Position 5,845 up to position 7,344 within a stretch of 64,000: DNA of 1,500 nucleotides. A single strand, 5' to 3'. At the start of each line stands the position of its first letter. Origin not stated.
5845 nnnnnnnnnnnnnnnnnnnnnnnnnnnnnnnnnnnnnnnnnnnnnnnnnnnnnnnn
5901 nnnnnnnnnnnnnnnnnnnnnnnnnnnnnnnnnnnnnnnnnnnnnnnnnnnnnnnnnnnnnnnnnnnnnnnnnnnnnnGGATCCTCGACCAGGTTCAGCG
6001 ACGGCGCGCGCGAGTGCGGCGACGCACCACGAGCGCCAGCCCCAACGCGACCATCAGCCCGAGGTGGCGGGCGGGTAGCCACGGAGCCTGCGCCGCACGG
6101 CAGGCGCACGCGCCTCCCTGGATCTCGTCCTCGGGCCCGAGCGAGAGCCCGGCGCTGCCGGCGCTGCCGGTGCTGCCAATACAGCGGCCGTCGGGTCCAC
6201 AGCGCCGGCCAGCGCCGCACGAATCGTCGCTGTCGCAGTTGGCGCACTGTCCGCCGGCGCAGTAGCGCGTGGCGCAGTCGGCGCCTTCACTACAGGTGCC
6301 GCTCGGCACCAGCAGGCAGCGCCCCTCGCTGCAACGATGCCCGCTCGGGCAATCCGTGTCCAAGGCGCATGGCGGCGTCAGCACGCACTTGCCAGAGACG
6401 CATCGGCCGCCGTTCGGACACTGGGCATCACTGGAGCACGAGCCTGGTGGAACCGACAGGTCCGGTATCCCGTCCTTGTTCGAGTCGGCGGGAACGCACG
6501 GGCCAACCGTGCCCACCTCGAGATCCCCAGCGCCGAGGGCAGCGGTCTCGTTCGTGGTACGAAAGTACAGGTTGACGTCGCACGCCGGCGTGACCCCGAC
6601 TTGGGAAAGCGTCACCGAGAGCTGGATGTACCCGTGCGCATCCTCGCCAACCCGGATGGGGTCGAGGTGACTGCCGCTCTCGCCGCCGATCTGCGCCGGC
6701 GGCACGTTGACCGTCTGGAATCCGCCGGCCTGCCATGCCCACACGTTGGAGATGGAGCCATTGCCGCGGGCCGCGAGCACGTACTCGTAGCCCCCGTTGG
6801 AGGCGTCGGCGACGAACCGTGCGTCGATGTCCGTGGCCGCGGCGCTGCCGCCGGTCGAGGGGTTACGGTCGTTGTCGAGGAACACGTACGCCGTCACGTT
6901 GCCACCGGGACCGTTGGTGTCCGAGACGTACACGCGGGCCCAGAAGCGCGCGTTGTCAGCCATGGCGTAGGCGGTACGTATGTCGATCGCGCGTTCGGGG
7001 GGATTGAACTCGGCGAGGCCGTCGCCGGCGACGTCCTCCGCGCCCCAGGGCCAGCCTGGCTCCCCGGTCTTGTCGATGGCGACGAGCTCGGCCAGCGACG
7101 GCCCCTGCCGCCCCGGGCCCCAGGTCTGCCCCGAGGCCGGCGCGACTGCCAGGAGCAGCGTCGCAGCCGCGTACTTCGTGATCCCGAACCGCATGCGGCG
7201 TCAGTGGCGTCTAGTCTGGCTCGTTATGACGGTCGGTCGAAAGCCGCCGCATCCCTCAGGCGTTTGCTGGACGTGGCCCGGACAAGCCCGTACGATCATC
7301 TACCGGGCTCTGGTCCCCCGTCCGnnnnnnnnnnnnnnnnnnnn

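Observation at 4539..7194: Two-gene operon with the architecture of the TraA/TraB outer-membrane-exchange receptor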

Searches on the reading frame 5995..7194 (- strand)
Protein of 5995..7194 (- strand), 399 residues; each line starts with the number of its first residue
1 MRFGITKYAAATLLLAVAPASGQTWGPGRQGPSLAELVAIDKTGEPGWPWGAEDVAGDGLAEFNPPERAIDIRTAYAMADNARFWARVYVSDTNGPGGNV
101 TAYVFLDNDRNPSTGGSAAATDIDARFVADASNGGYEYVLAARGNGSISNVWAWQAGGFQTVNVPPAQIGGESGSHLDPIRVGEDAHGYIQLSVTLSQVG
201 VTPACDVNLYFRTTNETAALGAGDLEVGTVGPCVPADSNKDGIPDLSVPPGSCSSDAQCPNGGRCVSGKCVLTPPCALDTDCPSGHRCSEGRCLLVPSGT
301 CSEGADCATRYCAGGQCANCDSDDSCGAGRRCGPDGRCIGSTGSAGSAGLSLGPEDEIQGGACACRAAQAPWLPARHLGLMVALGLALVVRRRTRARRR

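Call 6: search_protein_families(library=pfam, proteins=[window:5995-7194:-], max_evalue=1)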
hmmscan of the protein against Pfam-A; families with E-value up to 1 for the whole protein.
window:5995-7194:- (399 aa): 3 families
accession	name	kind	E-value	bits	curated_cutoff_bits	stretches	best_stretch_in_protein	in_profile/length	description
PF23416.1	DUF7107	-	0.0033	18.1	24.6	1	252-294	1-47/48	Domain of unknown function (DUF7107)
PF01683.23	EB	-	0.0035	17.8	24.3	1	233-270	12-39/52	EB module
PF04706.18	Dickkopf_N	-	0.046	14.5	25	2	252-271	32-51/51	Dickkopf N-terminal cysteine-rich region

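Call 7: search_protein_families(library=ncbifam, proteins=[window:5995-7194:-], max_evalue=1)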
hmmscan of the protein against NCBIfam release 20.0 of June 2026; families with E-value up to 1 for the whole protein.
window:5995-7194:- (399 aa): 1 family
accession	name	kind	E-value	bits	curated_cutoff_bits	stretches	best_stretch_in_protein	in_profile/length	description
TIGR04201.1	Myxo_Cys_RPT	repeat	5.9e-06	26.2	25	2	249-270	2-22/22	Cys-rich repeat-containing protein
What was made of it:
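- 6175..6438 (-): Stalk of A (residues 253-340): four Cys-rich repeats, C-x5-C-x5-C-x4-C. TIGR04201 at 26.2 bits, cutoff 25 (call 7).
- On TraA: 26.2 bits against a cutoff of 25, two stretches (call 7).
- Checked: TIGR04201 scores 26.2 bits against a cutoff of 25 (call 7).
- TIGR04201 is met (call 7).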

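Call 8: find_homologous_proteins(query=window:5995-7194:-)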
Query window:5995-7194:- (399 aa): 137 proteins with E <= 0.001 among 8000 candidates; the best 120 are listed.
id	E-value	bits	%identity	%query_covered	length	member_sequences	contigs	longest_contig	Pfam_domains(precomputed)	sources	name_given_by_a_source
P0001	1.6e-263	892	97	100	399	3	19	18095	-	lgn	-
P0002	1.0e-146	507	60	93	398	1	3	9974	PF23416.2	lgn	-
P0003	7.3e-141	488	60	92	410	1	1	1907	PF23416.2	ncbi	-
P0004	7.5e-130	452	56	90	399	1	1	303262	PF23416.2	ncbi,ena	-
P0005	4.0e-126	439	55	91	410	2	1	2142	PF23416.2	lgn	-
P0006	1.6e-125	437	57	90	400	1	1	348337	-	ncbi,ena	-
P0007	1.7e-125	437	56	90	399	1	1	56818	PF23416.2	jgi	jgi:hypothetical protein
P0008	2.0e-125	437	55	92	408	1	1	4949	PF23416.2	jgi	jgi:hypothetical protein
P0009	2.6e-125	437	56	87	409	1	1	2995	PF23416.2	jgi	jgi:Cys-rich repeat protein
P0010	7.2e-123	429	53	96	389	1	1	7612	PF23416.2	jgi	-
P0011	1.1e-121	425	54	86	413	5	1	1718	PF23416.2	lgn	-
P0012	1.7e-121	424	53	91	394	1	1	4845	PF23416.2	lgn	-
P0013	1.8e-121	424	56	89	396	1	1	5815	PF23416.2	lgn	-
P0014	2.0e-121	424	55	87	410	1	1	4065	PF23416.2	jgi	jgi:Cys-rich repeat protein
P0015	2.1e-121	424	52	97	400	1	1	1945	PF23416.2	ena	-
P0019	6.0e-119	416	54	86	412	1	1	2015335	PF23416.2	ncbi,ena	-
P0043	7.1e-110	386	51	83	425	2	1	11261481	PF23416.2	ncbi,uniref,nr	ncbi:hypothetical protein SOCEGT47_054940 [Sorangium cellulosum]|uniref:Secreted protein n=1 Tax=Sor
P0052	2.3e-107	378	48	98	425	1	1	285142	PF23416.2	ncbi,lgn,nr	ncbi:MAG: hypothetical protein HY898_26440 [Deltaproteobacteria bacterium]|nr:hypothetical protein [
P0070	1.2e-101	359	48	90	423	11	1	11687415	-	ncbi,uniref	ncbi:hypothetical protein WMF18_28655 [Sorangium sp. So ce315]|uniref:hypothetical protein n=1 Tax=S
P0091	4.2e-97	344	44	80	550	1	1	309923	PF23416.2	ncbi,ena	-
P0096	7.5e-96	340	46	88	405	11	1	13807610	PF23416.2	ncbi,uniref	ncbi:hypothetical protein WMF26_35910 [Sorangium sp. So ce185]|uniref:hypothetical protein n=1 Tax=S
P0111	3.0e-88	315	42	95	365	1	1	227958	-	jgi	jgi:hypothetical protein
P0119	4.3e-84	301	45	92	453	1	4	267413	-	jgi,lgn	jgi:hypothetical protein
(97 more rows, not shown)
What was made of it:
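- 5995..7194 (-): Gene A: 399-aa secreted, Cys-rich, C-terminally tagged stalk protein (TraA-style architecture with a different head). 137 homologues of 40-97% identity, all about 400 aa (call 8).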

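Call 9: search_solved_structures(query=window:5995-7194:-, max_evalue=10)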
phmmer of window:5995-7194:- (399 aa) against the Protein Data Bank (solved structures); distinct sequences matched with E-value up to 10: 5.
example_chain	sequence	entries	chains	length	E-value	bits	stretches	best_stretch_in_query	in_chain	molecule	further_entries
3fpr_A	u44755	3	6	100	0.086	14.9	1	224-294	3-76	Evasin-1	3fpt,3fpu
1oig_A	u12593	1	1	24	0.98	11.4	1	274-293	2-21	Dumpy, isoform Y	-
1fle_I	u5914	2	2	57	2.6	10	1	268-295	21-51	ELAFIN | R-ELAFIN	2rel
6atu_A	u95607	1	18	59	2.9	9.8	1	268-295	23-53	Elafin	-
2lhn_A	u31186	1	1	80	8.1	8.4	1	249-313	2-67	Nuclear polyadenylated RNA-binding protein NAB2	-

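Call 11: find_encoding_contigs(protein=P0043, flank=8000, max_places=2)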
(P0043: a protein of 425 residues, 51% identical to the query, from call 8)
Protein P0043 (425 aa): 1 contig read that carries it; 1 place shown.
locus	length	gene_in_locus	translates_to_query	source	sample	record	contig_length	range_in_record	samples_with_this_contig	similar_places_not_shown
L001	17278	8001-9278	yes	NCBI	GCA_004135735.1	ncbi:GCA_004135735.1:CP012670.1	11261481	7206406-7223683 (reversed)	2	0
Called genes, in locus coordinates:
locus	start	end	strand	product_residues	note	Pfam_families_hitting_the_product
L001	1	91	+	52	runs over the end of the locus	-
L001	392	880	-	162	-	-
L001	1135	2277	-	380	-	PF00349:Hexokinase_1, PF03727:Hexokinase_2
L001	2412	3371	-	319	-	-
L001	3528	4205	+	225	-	-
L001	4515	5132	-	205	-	-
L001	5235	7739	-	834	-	PF17900:Peptidase_M1_N, PF01433:Peptidase_M1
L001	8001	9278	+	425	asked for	PF23416:DUF7107 (faint)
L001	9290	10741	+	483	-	PF13557:Phenol_MetA_deg (weak), PF05359:DUF748 (faint), PF00691:OmpA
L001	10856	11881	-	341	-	PF02624:YcaO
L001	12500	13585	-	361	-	PF00069:Pkinase, PF03109:ABC1 (faint), PF07714:PK_Tyr_Ser-Thr, PF01636:APH (faint)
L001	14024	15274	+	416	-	-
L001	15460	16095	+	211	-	PF00753:Lactamase_B, PF12706:Lactamase_B_2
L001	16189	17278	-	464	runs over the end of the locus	PF00072:Response_reg, PF00158:Sigma54_activat, PF14532:Sigma54_activ_2, PF07728:AAA_5, PF00004:AAA (weak), PF25601:AAA_lid_14, PF02954:HTH_8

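Call 19: predict_structure(alignment_id=A1)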
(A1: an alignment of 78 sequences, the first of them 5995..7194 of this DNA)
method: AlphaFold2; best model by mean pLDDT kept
length: 399 residues; sequences in the alignment: 78
mean_pLDDT: 88.0   pTM: 0.79
mean pLDDT of the five models: 88.0, 87.8, 87.3, 86.5, 85.0
residues with pLDDT >= 90: 296; 70-90: 41; 50-70: 38; < 50: 24
segments of 3 or more residues with pLDDT < 50: 1-4, 344-352, 360-368
pLDDT, mean of each block of 10 residues (from residue 1): 53 59 80 96 95 93 94 97 98 94 98 97 97 97 97 97 97 97 96 98 98 93 84 95 95 96 94 95 95 96 92 96 93 94 50 52 47 63 85 72
secondary structure, 60 per line:
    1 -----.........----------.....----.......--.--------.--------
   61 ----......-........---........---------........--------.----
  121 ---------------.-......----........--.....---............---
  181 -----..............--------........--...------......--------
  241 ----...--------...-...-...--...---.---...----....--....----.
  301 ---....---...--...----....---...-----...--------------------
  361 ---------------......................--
elements in order: H6-14 E37-40 H65-70 E72-79 E83-90 E100-107 E138-143 E148-155 E158-162 E169-177 E186-195 H196-199 E208-215 E227-232 E264-266 E269-271 E286-289 E292-295 H304-307 E311-313 E316-318 H323-326 E330-332 E338-340 H376-397
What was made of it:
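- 5995..7194 (-): AlphaFold2 pLDDT 88 (call 19).
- Checked: Residues about 37-232 are all-beta in the AlphaFold2 model (pLDDT 88, call 19).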

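Call 23: fold_search(model_id=the predicted structure, library=pdb)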
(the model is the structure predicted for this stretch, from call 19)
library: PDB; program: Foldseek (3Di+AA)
matches with E <= 10: 1541; with E <= 0.001: 0
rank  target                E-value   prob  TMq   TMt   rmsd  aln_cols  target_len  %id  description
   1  7uww_A                1.8e-03  1.00  0.27  0.18   7.9       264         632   12  Sas6 with alpha-cyclodextrin (released 2023-06-14)
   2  6cue_7                2.5e-03  0.87  0.17  0.39   9.8       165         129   10  Cryo-EM structure at 4.0 A resolution of vaccine-elicited antibody vFP7.04 in complex with HIV-1 Env BG505 DS-SOSIP, a (released 2018-07-11)
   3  7uwu_B                3.7e-03  0.99  0.28  0.19   8.2       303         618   11  Starch adherence system protein 6 (Sas6) (released 2023-06-14)
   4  3q01_A                5.2e-03  0.66  0.17  0.25  11.3       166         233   10  An induced fit mechanism regulates p53 DNA binding kinetics to confer sequence specificity (released 2011-05-11)
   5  7uwu_A                5.8e-03  0.98  0.26  0.18   9.5       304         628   10  Starch adherence system protein 6 (Sas6) (released 2023-06-14)
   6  9ml4_H                8.1e-03  0.85  0.17  0.44   9.7       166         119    8  Structure of the SARS-CoV-2 Spike 6P in complex with the rabbit M8b-A10 Fab (released 2025-06-04)
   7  9nvg_H                8.1e-03  0.82  0.17  0.41   9.7       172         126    7  Structure of SARS-CoV-2 BA.1 spike RBD bound to COV2-3835 Fab (released 2026-02-25)
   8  4jb9_H                8.5e-03  0.91  0.18  0.29   9.1       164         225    9  Crystal structure of antibody VRC06 in complex with HIV-1 gp120 core (released 2013-05-08)
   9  7uww_B                9.5e-03  0.99  0.27  0.18   8.6       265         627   12  Sas6 with alpha-cyclodextrin (released 2023-06-14)
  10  7nks_C                9.5e-03  0.92  0.18  0.28   9.0       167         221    6  Structure of the Hantaan virus Gn glycoprotein ectodomain in complex with Fab HTN-Gn1 (released 2021-06-23)
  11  8jeo_B                1.0e-02  0.90  0.18  0.29  10.2       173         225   10  Crystal structure of TIGIT in complexed with Tiragolumab (released 2024-02-28)
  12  5w1k_D                1.0e-02  0.89  0.18  0.28   9.3       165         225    8  JUNV GP1 CR1-10 Fab CR1-28 Fab complex (released 2018-05-30)
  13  5jw4_Q                1.0e-02  0.75  0.16  0.29  10.0       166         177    9  Structure of MEDI8852 Fab Fragment in Complex with H5 HA (released 2016-08-03)
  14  8tq4_C                1.1e-02  0.91  0.18  0.29   7.6       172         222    8  Crystal structure of Fab M142 in complex with MHC-I (H2-Dd) (released 2025-02-05)
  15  5jw5_A                1.1e-02  0.85  0.17  0.27   9.6       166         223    9  Structure of MEDI8852 Fab Fragment (released 2016-08-03)
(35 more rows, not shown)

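Call 42: find_encoding_contigs(protein=P0091, flank=6000, max_places=1)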
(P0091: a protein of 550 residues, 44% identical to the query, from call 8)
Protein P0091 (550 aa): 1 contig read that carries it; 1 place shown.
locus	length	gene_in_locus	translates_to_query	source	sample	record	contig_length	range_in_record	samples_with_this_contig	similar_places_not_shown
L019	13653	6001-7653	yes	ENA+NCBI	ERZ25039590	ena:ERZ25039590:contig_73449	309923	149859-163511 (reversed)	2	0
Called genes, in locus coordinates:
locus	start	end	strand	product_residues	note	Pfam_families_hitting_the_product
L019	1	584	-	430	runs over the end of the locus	-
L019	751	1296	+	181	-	PF03190:Thioredox_DsbH, PF13899:Thioredoxin_7, PF13098:Thioredoxin_2 (weak)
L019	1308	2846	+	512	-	-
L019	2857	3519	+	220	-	PF01596:Methyltransf_3, PF13578:Methyltransf_24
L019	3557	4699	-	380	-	-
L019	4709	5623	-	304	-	PF00248:Aldo_ket_red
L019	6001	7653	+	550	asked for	PF23416:DUF7107 (faint)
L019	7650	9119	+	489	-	PF13557:Phenol_MetA_deg (weak), PF00691:OmpA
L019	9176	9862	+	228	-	PF13462:Thioredoxin_4, PF01323:DSBA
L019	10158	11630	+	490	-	PF16927:HisKA_7TM, PF00512:HisKA, PF02518:HATPase_c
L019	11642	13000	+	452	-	PF00072:Response_reg, PF00158:Sigma54_activat, PF14532:Sigma54_activ_2, PF01078:Mg_chelatase (faint), PF07728:AAA_5 (weak), PF25601:AAA_lid_14, PF02954:HTH_8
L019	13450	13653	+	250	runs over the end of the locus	-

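Call 43: find_encoding_contigs(protein=P0111, flank=6000, max_places=1)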
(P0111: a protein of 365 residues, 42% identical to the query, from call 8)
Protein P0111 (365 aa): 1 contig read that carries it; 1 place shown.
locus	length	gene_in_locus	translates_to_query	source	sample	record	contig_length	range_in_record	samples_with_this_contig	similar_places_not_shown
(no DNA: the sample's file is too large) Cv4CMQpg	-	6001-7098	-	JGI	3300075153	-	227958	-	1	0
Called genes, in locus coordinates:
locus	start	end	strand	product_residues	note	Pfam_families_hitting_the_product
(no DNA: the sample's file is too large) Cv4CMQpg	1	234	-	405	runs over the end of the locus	-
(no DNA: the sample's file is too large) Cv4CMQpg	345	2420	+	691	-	PF03190:Thioredox_DsbH, PF13098:Thioredoxin_2 (weak), PF13899:Thioredoxin_7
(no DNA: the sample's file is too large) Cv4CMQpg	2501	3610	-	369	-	-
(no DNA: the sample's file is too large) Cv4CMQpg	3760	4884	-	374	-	-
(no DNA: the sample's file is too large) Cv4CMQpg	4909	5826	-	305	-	PF00248:Aldo_ket_red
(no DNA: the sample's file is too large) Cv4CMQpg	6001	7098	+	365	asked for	-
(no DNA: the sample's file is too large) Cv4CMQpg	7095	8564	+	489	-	PF13557:Phenol_MetA_deg (weak), PF05359:DUF748 (faint), PF00691:OmpA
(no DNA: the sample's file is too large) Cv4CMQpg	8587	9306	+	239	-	PF13462:Thioredoxin_4, PF01323:DSBA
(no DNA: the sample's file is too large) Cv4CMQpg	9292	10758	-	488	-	-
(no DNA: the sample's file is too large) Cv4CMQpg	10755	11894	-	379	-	-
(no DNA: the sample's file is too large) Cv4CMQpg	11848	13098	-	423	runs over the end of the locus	PF04773:FecR (weak)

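Call 44: find_encoding_contigs(protein=P0001, flank=10000, max_places=2)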
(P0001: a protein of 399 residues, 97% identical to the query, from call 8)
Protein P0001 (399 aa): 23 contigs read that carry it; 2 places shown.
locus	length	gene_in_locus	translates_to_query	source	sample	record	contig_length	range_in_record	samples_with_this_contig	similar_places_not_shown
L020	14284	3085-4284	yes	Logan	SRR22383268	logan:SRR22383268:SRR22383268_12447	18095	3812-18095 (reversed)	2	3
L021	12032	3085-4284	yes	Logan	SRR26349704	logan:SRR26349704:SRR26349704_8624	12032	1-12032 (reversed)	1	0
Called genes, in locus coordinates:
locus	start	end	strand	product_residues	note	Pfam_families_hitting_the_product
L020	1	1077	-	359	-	?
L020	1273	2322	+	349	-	PF08279:HTH_11 (weak), PF13280:WYL, PF25583:WCX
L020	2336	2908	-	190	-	PF01464:SLT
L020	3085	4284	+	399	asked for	-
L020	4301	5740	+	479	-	PF13557:Phenol_MetA_deg (weak), PF00691:OmpA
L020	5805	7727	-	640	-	PF02784:Orn_Arg_deC_N, PF17810:Arg_decarb_HB, PF17944:Arg_decarbox_C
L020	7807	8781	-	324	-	PF02517:Rce1-like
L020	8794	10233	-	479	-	PF00749:tRNA-synt_1c, PF19269:Anticodon_2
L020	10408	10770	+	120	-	-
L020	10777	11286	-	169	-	PF10698:DUF2505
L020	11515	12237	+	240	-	PF03379:CcmB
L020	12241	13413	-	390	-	PF13510:Fer2_4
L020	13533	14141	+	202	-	-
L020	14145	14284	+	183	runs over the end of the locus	PF01467:CTP_transf_like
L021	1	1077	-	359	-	?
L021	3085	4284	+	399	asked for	-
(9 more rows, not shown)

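Call 62: find_encoding_contigs(protein=P0019, flank=8000, max_places=1)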
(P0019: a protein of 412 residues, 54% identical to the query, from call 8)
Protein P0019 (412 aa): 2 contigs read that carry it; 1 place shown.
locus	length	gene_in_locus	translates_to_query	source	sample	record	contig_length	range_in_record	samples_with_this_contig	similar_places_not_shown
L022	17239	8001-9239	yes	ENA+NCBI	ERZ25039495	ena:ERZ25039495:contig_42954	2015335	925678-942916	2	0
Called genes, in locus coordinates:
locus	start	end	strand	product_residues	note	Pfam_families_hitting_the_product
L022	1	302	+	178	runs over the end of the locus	PF04542:Sigma70_r2, PF08281:Sigma70_r4_2, PF04545:Sigma70_r4 (weak)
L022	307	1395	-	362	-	PF13091:PLDc_2, PF17941:PP_kinase_C_1 (faint), PF00614:PLDc (faint), PF13091:PLDc_2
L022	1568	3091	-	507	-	-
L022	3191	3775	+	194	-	-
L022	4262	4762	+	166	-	-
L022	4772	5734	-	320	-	PF01066:CDP-OH_P_transf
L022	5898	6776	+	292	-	PF01545:Cation_efflux, PF16916:ZT_dimer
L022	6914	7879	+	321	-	-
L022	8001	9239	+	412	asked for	PF23416:DUF7107 (faint)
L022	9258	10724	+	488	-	PF13557:Phenol_MetA_deg, PF00691:OmpA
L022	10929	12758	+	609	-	-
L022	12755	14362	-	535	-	PF22842:Pel9A-like_beta_helix, PF05048:NosD, PF13229:Beta_helix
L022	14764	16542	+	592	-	-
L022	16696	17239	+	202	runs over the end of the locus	PF05118:Asp_Arg_Hydrox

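Call 63: find_encoding_contigs(protein=P0052, flank=8000, max_places=1)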
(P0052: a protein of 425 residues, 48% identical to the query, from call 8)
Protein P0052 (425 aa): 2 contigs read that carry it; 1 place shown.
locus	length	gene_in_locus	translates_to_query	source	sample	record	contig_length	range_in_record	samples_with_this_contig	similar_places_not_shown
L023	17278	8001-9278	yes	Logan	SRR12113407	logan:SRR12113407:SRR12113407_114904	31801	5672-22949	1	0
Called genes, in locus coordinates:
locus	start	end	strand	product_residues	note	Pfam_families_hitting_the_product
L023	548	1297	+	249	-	-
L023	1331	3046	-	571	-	-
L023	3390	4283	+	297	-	-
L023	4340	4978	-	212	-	-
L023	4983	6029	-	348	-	PF01244:Peptidase_M19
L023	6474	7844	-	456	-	-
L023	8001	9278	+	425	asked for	PF23416:DUF7107 (faint)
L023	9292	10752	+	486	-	PF13557:Phenol_MetA_deg (weak), PF00691:OmpA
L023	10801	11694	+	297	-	-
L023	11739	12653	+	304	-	-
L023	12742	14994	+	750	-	PF01839:FG-GAP (faint), PF13517:FG-GAP_3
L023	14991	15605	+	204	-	PF06325:PrmA (weak), PF01170:UPF0020 (faint), PF02353:CMAS, PF13847:Methyltransf_31, PF13649:Methyltransf_25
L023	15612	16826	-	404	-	PF00092:VWA (faint)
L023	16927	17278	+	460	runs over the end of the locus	PF13229:Beta_helix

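Call 64: find_encoding_contigs(protein=P0119, flank=8000, max_places=1)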
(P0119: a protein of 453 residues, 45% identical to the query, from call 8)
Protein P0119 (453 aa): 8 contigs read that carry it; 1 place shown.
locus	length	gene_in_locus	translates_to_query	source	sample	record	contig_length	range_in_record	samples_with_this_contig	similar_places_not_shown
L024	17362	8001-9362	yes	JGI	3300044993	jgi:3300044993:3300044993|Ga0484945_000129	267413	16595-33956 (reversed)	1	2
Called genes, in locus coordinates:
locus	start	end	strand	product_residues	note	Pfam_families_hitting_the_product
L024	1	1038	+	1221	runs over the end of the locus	-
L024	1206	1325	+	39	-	-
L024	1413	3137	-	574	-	PF02690:Na_Pi_cotrans, PF01895:PhoU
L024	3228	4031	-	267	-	PF08003:Methyltransf_9, PF13489:Methyltransf_23, PF13847:Methyltransf_31, PF08241:Methyltransf_11, PF08242:Methyltransf_12 (weak), PF13649:Methyltransf_25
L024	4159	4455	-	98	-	-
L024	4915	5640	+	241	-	PF00149:Metallophos, PF12850:Metallophos_2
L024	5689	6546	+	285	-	-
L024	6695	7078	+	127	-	-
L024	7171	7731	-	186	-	PF13489:Methyltransf_23, PF08242:Methyltransf_12 (faint)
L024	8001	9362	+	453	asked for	-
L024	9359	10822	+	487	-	PF13557:Phenol_MetA_deg, PF02412:TSP_3 (faint), PF00691:OmpA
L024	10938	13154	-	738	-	PF10150:RNase_E_G, PF20833:RNase_E_G_Thio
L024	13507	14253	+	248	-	PF03104:DNA_pol_B_exo1 (faint), PF13482:RNase_H_2, PF10108:DNA_pol_B_exo2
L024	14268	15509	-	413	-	PF01168:Ala_racemase_N, PF00842:Ala_racemase_C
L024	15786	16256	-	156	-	-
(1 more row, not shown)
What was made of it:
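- Adjacency holds in 10 of 10 loci with changing flanks and with 4-nt overlaps (calls 42, 43, 64).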

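Call 70: find_encoding_contigs(protein=P0070, flank=3000, max_places=1)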
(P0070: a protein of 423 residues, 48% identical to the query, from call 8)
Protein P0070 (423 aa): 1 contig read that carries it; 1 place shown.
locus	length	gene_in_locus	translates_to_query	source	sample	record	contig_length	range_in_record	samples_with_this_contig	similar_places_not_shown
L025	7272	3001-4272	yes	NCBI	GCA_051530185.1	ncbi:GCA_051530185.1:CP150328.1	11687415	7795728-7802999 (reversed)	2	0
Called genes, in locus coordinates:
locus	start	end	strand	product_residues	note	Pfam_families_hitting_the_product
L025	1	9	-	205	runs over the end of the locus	-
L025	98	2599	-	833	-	PF17900:Peptidase_M1_N, PF01433:Peptidase_M1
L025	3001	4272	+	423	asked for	-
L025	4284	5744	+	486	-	PF13557:Phenol_MetA_deg, PF05359:DUF748 (faint), PF00691:OmpA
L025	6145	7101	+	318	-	PF08448:PAS_4, PF13426:PAS_9 (weak), PF01740:STAS, PF13466:STAS_2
